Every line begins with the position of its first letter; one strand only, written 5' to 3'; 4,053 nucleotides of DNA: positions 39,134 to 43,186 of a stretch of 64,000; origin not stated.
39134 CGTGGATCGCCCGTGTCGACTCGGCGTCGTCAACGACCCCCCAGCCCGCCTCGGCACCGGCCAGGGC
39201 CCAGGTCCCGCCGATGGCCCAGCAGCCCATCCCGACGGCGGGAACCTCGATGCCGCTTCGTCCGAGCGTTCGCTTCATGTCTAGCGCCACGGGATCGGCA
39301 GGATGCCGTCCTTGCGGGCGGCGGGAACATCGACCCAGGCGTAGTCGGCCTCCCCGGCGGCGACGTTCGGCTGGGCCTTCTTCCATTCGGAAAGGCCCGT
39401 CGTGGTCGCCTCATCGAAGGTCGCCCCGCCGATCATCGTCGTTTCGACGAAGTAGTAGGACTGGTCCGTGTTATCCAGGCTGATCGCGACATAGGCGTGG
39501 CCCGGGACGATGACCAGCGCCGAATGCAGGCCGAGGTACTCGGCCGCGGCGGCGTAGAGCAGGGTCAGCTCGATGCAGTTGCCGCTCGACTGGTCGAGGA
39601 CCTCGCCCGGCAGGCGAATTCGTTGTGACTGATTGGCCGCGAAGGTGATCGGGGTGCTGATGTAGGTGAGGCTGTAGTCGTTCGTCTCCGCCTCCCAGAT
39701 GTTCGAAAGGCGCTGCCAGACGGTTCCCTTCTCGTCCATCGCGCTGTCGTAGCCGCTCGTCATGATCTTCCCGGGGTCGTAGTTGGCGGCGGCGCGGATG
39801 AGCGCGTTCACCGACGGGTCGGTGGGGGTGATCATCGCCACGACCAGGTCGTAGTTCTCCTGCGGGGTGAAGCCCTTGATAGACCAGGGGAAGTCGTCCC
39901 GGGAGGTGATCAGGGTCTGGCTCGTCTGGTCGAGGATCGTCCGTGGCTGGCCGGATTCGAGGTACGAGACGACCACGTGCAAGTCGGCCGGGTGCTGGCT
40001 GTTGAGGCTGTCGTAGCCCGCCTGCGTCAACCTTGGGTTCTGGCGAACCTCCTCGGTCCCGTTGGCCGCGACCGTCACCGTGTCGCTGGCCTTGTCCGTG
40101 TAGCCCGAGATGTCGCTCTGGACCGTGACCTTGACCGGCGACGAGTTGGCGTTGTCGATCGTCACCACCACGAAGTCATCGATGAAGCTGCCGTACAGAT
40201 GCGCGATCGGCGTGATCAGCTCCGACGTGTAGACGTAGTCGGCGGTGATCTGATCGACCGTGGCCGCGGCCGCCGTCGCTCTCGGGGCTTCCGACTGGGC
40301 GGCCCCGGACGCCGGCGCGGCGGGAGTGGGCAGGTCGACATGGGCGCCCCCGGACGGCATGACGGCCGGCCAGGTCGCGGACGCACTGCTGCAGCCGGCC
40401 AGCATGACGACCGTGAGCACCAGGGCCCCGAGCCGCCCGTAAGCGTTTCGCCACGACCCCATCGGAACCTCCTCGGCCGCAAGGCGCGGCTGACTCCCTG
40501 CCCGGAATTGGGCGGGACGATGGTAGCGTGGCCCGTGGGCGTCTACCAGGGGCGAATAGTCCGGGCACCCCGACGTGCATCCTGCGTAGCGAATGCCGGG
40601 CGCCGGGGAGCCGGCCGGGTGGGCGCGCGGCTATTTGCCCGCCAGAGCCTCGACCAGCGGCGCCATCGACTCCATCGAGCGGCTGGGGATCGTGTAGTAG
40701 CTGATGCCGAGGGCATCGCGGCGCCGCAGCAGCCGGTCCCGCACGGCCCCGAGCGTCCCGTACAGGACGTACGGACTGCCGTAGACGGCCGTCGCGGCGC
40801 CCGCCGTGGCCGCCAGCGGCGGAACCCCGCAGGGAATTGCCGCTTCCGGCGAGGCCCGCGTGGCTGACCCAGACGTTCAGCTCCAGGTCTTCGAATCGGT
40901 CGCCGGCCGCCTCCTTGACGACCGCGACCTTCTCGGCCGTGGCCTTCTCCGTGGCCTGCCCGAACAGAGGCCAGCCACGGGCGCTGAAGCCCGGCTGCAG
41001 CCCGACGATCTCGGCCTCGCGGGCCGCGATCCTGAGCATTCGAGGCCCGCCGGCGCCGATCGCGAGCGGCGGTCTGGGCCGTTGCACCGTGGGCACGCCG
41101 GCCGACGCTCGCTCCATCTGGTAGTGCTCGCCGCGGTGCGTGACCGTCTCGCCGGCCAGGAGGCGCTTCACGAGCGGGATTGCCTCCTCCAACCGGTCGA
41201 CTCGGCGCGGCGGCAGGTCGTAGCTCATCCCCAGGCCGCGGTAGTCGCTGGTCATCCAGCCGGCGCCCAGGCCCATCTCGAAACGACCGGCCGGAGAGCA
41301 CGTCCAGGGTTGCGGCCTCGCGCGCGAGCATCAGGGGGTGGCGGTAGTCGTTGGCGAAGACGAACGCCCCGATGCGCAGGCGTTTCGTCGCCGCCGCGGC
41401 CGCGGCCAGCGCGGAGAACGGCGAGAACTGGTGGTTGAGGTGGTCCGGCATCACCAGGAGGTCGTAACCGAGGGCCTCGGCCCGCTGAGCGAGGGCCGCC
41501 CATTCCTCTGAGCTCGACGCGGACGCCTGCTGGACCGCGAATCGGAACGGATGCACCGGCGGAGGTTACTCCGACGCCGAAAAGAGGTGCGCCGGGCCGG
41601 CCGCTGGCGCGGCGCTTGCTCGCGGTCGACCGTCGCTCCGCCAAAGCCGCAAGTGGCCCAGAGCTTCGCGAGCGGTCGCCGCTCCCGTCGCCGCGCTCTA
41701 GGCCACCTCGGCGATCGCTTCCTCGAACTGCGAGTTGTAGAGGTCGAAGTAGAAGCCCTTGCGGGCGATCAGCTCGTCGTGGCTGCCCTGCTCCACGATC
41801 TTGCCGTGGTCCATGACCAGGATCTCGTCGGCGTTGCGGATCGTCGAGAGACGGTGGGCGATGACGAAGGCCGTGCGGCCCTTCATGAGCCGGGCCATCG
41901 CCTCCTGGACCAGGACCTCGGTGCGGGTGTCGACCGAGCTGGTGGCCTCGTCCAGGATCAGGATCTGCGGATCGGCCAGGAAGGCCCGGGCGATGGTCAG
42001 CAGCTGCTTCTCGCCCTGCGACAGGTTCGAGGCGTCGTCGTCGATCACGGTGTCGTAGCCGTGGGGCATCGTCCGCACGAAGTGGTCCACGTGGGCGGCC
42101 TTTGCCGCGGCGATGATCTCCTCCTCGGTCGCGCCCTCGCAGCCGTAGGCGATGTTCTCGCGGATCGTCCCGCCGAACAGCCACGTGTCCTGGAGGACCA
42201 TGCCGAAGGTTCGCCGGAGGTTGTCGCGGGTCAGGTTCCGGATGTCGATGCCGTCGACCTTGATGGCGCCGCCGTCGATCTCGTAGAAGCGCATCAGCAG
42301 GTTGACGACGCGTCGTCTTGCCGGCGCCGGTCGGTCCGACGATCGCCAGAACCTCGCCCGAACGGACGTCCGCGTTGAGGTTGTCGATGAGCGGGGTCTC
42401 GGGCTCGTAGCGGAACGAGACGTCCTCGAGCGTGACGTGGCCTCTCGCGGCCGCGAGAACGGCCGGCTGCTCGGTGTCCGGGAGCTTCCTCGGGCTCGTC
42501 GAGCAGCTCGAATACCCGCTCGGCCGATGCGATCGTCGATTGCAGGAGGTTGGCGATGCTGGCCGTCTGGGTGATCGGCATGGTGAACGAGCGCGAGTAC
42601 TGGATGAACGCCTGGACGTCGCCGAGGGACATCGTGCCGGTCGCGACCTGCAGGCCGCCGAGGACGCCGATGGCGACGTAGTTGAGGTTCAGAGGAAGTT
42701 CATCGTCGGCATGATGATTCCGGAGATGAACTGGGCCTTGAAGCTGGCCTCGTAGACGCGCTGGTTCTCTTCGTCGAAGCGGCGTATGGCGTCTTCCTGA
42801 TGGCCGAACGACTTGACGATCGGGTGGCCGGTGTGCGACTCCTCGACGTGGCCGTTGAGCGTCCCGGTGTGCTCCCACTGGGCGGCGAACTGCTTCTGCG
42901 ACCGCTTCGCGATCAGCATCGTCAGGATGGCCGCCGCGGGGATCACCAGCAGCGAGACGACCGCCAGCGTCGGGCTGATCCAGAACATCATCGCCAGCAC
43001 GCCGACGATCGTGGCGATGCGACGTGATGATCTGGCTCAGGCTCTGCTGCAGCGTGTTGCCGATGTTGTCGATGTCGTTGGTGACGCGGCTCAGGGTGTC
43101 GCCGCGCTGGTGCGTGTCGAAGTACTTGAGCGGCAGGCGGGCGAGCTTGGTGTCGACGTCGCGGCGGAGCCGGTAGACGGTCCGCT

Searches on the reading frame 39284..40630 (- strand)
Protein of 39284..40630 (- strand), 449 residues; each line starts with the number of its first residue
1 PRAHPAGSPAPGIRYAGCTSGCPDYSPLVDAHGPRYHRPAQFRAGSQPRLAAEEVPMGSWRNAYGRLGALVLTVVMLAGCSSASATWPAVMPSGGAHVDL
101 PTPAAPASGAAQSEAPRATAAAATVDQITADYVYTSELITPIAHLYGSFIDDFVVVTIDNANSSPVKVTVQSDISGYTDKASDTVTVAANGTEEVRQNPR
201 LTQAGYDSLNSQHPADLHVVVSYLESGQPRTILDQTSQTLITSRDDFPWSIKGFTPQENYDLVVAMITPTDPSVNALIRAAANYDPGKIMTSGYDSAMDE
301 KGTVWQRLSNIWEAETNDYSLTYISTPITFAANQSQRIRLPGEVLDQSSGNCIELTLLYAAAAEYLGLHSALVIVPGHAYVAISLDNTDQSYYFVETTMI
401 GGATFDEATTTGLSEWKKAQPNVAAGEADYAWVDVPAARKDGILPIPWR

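Call 59: search_protein_families(library=pfam, proteins=[window:39284-40630:-], max_evalue=0.001)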
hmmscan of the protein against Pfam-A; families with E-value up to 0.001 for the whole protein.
window:39284-40630:- (449 aa): 1 family
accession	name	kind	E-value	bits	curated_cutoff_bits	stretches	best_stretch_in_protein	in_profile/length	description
PF13369.12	Transglut_core2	-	0.00065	19.7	23.5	0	343-395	58-108/155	Transglutaminase-like superfamily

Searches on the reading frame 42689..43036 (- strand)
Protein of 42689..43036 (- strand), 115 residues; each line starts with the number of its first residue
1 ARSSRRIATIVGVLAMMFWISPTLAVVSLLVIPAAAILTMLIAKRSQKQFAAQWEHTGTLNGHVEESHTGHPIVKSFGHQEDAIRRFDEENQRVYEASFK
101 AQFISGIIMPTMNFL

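Call 7: search_protein_families(library=pfam, proteins=[window:42689-43036:-], max_evalue=0.01)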
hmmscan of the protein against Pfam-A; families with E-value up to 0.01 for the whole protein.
window:42689-43036:- (115 aa): 1 family
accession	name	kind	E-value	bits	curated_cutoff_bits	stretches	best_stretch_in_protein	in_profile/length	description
PF00664.28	ABC_membrane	-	3.4e-24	86.4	28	1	5-115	124-234/274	ABC transporter transmembrane region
